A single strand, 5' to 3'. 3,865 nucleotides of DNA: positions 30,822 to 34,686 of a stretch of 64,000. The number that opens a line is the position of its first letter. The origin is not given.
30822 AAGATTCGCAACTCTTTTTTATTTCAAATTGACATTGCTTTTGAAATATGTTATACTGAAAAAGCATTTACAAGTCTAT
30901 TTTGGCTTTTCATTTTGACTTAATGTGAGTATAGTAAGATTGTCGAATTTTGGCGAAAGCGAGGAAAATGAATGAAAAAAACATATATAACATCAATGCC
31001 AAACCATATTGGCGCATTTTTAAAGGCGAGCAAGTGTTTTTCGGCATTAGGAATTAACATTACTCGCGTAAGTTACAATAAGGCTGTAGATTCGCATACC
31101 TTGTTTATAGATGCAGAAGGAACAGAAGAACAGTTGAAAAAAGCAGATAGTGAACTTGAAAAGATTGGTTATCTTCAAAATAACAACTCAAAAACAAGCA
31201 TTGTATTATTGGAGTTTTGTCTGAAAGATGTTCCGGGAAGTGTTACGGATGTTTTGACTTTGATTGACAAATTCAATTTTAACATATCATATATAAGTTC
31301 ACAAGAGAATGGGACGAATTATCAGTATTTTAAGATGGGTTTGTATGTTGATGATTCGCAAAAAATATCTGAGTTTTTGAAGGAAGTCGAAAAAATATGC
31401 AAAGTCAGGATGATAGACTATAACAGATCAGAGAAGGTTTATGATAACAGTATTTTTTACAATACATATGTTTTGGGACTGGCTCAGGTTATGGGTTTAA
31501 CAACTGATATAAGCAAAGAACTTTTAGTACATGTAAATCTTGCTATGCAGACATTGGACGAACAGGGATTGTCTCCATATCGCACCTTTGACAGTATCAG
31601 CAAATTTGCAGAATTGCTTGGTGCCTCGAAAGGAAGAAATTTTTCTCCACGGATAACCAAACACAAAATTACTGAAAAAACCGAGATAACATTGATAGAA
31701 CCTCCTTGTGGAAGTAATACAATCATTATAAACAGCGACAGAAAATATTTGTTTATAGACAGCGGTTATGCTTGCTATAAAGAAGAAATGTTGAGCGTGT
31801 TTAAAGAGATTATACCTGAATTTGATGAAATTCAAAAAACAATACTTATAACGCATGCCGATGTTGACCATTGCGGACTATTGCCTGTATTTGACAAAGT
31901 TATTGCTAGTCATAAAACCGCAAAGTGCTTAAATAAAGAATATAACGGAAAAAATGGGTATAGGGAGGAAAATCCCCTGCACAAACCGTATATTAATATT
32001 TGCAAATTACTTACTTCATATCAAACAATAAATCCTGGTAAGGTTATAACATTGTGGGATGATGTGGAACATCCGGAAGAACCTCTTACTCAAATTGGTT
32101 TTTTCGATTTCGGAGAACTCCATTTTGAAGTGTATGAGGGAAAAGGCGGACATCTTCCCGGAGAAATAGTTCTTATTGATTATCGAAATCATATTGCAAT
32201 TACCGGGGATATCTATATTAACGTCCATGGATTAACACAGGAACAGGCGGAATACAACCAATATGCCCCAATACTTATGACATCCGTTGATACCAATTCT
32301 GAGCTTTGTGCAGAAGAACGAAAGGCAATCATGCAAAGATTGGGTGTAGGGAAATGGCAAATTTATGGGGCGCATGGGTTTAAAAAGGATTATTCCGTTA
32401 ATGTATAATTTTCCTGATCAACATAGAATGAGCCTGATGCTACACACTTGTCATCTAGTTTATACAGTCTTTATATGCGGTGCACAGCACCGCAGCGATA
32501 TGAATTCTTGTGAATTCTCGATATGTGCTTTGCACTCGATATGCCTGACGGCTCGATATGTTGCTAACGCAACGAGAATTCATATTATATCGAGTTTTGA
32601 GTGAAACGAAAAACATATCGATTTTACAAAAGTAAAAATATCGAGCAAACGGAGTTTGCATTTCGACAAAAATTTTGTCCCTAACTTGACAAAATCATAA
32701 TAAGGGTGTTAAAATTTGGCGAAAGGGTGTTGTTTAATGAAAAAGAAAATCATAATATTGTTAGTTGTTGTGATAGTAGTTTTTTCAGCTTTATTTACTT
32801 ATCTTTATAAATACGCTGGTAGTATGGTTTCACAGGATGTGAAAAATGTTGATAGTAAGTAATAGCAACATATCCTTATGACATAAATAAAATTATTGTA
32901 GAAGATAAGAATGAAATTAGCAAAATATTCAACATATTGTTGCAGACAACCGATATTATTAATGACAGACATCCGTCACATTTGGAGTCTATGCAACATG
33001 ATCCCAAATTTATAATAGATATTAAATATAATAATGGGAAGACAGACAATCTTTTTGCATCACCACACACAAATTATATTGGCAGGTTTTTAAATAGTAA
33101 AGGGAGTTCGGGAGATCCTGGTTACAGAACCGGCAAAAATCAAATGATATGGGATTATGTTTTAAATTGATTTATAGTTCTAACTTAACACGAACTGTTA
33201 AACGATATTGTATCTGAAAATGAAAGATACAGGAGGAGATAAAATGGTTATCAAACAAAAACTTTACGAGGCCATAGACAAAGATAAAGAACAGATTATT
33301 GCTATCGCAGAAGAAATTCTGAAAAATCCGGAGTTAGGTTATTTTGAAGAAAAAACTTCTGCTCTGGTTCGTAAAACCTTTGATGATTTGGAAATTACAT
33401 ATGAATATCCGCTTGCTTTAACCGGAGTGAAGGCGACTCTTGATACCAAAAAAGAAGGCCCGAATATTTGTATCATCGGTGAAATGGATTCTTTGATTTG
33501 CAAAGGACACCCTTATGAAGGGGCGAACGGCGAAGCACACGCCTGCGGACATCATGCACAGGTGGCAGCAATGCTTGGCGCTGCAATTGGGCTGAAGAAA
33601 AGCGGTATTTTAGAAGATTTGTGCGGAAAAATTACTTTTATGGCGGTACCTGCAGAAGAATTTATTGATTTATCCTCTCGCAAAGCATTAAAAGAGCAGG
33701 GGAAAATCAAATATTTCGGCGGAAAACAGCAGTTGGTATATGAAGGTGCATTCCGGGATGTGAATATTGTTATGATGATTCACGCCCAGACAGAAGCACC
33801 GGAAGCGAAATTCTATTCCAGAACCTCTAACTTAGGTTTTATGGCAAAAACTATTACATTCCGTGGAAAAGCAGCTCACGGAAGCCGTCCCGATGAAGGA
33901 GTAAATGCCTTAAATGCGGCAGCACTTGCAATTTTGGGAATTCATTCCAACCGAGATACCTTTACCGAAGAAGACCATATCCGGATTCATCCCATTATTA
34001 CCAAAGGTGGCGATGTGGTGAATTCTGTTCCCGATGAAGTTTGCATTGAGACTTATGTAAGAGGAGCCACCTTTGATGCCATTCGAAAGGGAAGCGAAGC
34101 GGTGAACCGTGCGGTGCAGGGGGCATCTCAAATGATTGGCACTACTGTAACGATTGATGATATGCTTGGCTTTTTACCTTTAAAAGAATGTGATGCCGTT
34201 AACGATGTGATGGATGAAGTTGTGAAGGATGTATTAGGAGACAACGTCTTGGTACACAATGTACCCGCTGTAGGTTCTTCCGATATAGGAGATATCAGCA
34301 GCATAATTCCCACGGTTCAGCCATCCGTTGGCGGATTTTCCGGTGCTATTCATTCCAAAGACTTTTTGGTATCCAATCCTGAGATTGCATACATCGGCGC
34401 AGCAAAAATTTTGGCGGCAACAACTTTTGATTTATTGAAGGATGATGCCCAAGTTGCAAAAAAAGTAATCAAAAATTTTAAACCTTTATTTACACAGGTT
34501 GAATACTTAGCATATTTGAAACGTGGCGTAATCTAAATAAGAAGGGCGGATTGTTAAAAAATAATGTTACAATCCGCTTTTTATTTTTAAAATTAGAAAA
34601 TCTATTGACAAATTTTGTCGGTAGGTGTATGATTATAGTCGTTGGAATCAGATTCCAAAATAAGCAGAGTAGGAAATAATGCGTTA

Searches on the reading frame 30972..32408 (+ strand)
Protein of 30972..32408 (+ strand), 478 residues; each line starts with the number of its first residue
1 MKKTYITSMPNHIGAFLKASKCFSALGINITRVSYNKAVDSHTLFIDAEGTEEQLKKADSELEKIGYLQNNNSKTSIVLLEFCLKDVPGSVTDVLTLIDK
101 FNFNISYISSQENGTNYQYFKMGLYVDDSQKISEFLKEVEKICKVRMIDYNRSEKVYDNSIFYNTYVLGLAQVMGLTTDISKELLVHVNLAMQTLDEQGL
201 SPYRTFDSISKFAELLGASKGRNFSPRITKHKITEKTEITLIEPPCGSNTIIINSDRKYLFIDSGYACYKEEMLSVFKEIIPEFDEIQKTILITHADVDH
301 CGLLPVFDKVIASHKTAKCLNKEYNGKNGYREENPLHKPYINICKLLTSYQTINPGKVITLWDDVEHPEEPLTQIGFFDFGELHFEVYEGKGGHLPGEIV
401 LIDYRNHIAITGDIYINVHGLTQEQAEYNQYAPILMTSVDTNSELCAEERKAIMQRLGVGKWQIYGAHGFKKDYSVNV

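Call 62: search_protein_families(library=pfam, proteins=[window:30972-32408:+], max_evalue=0.00001)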
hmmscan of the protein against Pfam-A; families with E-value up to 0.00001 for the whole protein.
window:30972-32408:+ (478 aa): 3 families
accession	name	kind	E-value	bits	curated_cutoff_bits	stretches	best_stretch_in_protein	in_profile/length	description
PF01842.31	ACT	-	6.5e-10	39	27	0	79-143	2-65/66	ACT domain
PF00753.33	Lactamase_B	-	1.3e-07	32.2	22.7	1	245-414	3-150/196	Metallo-beta-lactamase superfamily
PF22629.2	ACT_AHAS_ss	-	6e-06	26.8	27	0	82-145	3-65/67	AHAS small subunit-like ACT domain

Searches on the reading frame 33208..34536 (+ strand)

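Call 62: search_protein_families(library=pfam, proteins=[window:33208-34536:+], max_evalue=0.00001)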
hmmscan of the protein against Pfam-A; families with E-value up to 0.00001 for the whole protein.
window:33208-34536:+ (442 aa): 2 families
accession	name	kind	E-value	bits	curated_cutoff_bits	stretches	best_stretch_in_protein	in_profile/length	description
PF07687.19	M20_dimer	-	1.7e-09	38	21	1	209-300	4-96/107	Peptidase dimerisation domain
PF01546.33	Peptidase_M20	-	1.5e-08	35.3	24.6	1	91-385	4-185/206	Peptidase family M20/M25/M40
